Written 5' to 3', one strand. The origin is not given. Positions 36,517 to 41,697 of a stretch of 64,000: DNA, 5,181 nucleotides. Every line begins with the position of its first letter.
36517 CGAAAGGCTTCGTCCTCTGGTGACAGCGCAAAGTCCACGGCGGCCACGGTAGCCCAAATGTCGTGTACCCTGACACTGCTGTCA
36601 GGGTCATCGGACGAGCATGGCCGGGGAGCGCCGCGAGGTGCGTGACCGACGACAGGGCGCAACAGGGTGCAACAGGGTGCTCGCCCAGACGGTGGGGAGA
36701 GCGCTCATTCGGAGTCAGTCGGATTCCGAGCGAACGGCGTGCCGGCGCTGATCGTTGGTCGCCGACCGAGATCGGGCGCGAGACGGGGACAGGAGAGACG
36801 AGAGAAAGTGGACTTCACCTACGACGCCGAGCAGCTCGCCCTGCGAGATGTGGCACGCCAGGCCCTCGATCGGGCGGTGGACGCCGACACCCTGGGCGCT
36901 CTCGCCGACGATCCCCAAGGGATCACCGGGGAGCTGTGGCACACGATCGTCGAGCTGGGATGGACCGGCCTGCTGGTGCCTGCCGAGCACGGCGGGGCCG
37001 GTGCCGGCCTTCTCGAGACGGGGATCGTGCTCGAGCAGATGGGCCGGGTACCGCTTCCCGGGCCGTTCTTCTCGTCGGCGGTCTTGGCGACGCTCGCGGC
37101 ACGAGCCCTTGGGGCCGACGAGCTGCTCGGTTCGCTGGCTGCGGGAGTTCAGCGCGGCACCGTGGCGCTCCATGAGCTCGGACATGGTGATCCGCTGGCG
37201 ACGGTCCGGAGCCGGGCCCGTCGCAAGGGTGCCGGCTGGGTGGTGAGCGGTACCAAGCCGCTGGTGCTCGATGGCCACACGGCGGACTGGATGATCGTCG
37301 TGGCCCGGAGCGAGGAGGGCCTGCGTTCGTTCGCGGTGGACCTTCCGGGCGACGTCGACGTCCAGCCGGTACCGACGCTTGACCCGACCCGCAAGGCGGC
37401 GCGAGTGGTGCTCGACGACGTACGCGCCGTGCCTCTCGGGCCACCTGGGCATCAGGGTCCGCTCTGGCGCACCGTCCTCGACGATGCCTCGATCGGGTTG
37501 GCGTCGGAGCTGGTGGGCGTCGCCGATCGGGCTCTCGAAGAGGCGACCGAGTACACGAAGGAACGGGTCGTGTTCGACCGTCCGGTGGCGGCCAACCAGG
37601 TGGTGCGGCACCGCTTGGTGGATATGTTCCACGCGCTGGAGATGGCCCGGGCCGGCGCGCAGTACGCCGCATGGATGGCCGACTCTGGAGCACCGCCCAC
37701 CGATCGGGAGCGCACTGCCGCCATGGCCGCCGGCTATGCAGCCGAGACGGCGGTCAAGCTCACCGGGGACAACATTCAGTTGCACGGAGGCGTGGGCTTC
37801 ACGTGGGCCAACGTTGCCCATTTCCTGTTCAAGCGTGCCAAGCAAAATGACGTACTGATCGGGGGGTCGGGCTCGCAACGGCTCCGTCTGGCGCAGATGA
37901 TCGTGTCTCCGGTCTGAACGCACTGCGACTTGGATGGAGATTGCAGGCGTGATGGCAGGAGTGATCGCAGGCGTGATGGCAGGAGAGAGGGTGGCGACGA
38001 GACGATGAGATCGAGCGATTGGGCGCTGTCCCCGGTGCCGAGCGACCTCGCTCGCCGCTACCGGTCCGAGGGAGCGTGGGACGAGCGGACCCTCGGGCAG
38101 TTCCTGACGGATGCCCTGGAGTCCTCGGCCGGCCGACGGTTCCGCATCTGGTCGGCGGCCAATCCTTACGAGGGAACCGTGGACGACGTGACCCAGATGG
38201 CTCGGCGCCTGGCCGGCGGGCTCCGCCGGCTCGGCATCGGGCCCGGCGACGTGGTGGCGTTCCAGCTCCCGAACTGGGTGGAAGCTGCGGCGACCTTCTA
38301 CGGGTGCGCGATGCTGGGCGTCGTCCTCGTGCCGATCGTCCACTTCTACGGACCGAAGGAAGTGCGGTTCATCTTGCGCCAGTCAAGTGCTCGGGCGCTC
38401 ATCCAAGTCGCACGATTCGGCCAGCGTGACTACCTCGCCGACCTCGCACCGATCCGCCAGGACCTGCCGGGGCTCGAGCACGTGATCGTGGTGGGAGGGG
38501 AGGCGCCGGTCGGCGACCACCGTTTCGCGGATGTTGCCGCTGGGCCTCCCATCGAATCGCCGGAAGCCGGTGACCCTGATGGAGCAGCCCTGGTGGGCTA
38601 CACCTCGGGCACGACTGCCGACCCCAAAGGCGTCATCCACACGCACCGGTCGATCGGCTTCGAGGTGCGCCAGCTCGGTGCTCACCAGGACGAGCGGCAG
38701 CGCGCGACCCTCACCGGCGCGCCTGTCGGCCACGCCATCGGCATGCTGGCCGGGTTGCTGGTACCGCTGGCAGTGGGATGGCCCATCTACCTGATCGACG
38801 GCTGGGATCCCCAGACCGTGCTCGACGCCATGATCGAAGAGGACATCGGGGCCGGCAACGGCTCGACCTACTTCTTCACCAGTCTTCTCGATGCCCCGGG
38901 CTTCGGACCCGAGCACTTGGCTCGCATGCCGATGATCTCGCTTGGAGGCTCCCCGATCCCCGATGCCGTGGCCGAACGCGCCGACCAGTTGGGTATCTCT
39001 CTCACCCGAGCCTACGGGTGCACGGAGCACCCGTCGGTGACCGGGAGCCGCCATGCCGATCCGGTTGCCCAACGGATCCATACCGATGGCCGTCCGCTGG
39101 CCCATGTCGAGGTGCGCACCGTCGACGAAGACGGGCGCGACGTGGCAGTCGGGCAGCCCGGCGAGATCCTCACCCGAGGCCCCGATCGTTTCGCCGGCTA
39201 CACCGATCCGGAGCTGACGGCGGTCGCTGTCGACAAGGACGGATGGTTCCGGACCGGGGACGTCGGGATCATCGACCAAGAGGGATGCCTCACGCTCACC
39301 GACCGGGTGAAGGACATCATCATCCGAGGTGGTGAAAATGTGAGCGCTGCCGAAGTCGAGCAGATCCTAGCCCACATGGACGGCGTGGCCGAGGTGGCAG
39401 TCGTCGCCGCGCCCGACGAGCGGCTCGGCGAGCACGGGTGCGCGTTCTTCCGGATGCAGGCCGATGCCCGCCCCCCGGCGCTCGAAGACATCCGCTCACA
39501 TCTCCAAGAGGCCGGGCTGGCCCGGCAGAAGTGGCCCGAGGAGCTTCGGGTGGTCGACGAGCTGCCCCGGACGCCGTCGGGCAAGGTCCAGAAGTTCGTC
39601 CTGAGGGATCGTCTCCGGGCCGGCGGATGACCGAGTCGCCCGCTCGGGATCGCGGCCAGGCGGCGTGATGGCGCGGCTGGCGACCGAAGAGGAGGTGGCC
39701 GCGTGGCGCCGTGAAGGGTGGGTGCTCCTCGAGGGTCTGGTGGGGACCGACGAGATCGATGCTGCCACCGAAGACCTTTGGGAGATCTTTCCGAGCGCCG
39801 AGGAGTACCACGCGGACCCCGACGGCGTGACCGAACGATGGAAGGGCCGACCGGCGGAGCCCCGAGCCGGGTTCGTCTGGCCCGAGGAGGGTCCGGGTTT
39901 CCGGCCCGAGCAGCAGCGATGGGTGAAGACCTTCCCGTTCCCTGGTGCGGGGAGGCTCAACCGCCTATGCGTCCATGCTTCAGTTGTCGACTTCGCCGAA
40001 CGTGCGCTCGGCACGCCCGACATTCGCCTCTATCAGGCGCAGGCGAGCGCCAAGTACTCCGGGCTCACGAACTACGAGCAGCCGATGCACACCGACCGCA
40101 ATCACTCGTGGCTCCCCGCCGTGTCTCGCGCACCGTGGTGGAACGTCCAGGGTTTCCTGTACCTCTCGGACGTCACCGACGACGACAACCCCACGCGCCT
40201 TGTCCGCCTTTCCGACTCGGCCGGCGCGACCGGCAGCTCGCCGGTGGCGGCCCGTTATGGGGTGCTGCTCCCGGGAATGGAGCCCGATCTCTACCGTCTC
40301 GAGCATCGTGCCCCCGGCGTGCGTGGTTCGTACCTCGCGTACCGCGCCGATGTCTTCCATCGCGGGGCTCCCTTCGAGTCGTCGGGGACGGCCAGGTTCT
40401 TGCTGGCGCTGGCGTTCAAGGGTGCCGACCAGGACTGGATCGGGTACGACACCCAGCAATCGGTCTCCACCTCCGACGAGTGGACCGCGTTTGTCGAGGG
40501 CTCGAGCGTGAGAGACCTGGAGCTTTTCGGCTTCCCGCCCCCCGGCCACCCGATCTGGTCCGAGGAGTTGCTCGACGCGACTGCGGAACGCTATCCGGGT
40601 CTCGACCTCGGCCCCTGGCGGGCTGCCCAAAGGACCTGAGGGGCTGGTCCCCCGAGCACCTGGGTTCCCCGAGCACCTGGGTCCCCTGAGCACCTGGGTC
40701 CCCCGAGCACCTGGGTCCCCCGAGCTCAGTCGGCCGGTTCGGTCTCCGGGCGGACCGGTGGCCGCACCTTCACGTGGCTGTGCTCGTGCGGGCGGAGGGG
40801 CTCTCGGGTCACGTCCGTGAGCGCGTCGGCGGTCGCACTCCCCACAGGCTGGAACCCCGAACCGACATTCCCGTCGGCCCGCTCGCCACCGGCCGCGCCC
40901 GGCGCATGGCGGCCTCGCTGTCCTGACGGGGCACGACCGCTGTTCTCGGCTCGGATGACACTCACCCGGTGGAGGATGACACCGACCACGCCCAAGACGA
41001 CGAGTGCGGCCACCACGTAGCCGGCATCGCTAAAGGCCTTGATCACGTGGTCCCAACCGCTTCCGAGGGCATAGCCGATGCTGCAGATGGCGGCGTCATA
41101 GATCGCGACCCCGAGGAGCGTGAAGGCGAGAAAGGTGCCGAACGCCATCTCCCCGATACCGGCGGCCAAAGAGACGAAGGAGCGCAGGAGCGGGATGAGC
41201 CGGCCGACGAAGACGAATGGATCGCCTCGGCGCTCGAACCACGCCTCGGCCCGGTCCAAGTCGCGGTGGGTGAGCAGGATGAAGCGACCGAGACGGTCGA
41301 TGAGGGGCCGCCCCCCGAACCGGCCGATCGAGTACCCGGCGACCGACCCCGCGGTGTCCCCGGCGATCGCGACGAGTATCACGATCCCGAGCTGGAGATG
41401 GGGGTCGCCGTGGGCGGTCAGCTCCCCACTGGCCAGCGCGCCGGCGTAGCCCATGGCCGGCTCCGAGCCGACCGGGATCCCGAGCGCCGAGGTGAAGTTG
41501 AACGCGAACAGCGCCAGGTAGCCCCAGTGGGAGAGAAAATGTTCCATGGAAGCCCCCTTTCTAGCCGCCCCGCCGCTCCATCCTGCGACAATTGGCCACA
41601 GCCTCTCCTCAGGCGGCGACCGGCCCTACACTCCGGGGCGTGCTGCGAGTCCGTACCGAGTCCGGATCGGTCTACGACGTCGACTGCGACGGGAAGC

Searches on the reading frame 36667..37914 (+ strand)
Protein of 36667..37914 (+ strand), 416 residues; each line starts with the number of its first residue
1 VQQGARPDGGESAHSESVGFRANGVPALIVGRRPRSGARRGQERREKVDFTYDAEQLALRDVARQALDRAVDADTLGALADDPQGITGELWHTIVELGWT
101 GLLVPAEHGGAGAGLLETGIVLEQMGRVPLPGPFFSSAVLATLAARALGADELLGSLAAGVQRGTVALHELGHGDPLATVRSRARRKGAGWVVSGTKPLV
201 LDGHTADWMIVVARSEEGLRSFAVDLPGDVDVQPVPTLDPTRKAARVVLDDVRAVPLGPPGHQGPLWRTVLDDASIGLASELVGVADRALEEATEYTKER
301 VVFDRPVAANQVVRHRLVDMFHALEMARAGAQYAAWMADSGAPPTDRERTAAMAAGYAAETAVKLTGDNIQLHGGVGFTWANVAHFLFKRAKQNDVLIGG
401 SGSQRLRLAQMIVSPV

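Call 11: search_protein_families(library=pfam, proteins=[window:36667-37914:+], max_evalue=0.00001)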
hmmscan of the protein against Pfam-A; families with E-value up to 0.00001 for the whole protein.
window:36667-37914:+ (416 aa): 4 families
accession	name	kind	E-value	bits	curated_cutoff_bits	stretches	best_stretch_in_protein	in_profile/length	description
PF00441.29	Acyl-CoA_dh_1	-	7.6e-24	85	22.4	1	271-410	11-147/150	Acyl-CoA dehydrogenase, C-terminal domain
PF02771.21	Acyl-CoA_dh_N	-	1.3e-11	45.3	22.9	1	54-135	2-82/113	Acyl-CoA dehydrogenase, N-terminal domain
PF08028.16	Acyl-CoA_dh_2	-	1.8e-08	35.2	22.7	1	277-379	2-111/134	Acyl-CoA dehydrogenase, C-terminal domain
PF02770.24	Acyl-CoA_dh_M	-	2.6e-08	34.3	33.3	1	167-250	3-95/97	Acyl-CoA dehydrogenase, middle domain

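Call 37: search_protein_families(library=ncbifam, proteins=[window:36805-37914:+], max_evalue=1e-10)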
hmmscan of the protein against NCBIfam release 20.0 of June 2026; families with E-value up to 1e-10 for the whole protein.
window:36805-37914:+ (370 aa): 12 families
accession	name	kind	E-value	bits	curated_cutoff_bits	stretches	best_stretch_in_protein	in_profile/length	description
NF050027.1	acylCoADhIpdE2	equivalog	2.9e-43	148.5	450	2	152-362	120-306/311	acyl-CoA dehydrogenase IpdE2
TIGR03203.1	pimD_small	equivalog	5.4e-40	137.6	652.7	1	3-354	1-364/378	pimeloyl-CoA dehydrogenase small subunit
NF042972.1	AcrlCoAredClosAcrC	equivalog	8.2e-38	130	640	2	222-366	235-376/378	acryloyl-CoA reductase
NF008997.0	PRK12341.1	equivalog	4.1e-24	85.4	537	1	3-342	2-352/382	acyl-CoA dehydrogenase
NF045652.1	ProlPCPDhRedW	equivalog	4.5e-24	85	650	1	43-360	35-367/376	L-prolyl-[peptidyl-carrier protein] dehydrogenase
NF053553.1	prodigi_MBC_PigA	equivalog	8.5e-24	84.4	500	1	3-333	2-346/381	prodigiosin MBC biosynthesis dehydrogenase PigA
NF042439.1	SulpropCoADesulf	equivalog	1.6e-23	83.1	600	1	230-336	236-340/379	3-sulfinopropanoyl-CoA desulfinase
NF043006.1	CyhCrbnylCoADH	equivalog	4.2e-23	81.9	650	1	121-366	123-375/380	cyclohexane-1-carbonyl-CoA dehydrogenase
NF045552.1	GlutCoADH_Des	equivalog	1.2e-19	70.7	470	1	42-334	40-347/387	glutaryl-CoA dehydrogenase Acd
TIGR03207.1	cyc_hxne_CoA_dh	equivalog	1.8e-19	69.7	575.35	1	34-334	27-340/372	cyclohexanecarboxyl-CoA dehydrogenase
NF002885.1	PRK03354.1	equivalog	2.6e-17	62.9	540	1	43-354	41-360/378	crotonobetainyl-CoA dehydrogenase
TIGR03204.1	pimC_large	equivalog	9.8e-11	41.2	623.85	0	3-211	1-222/395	pimeloyl-CoA dehydrogenase large subunit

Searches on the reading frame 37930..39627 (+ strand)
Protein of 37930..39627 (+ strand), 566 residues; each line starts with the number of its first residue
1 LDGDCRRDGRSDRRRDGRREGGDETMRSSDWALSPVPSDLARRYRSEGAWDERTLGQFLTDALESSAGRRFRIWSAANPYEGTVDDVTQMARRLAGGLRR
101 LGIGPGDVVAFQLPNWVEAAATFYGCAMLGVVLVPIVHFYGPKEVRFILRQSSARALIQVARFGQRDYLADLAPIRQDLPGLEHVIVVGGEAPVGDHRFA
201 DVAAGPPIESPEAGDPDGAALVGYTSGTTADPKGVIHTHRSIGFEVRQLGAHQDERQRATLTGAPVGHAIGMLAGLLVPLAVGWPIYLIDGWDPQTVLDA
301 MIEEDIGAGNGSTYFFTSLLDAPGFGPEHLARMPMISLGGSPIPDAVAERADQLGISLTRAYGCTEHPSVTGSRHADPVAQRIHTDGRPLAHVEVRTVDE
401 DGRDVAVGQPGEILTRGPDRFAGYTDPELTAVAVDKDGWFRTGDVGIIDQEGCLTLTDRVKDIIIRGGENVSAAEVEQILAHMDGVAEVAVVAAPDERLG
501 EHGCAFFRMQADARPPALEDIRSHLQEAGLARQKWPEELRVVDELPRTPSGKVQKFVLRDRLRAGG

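Call 11: search_protein_families(library=pfam, proteins=[window:37930-39627:+], max_evalue=0.00001)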
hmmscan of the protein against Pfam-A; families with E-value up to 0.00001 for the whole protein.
window:37930-39627:+ (566 aa): 2 families
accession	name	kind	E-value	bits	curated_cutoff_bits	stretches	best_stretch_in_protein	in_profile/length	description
PF00501.34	AMP-binding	-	5.5e-66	223.4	29.9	1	83-424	23-383/384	AMP-binding enzyme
PF13193.12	AMP-binding_C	-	5.5e-14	53.3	24.5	1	475-552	1-76/76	AMP-binding enzyme C-terminal domain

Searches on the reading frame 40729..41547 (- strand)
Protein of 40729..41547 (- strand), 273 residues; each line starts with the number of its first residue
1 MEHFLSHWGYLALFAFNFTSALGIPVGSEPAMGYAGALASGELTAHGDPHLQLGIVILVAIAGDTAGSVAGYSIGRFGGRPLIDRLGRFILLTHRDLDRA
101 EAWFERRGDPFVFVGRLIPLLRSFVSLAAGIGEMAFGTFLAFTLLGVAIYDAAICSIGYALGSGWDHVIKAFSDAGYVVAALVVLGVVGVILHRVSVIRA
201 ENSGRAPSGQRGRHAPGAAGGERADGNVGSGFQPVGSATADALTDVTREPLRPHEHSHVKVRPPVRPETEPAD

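Call 12: search_protein_families(library=pfam, proteins=[window:40729-41547:-], max_evalue=0.00001)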
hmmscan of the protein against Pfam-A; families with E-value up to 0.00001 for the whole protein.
window:40729-41547:- (273 aa): 1 family
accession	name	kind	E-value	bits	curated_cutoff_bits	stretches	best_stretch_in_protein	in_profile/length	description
PF09335.16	VTT_dom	-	1.6e-18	67.8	33.9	1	52-159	15-122/123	VTT domain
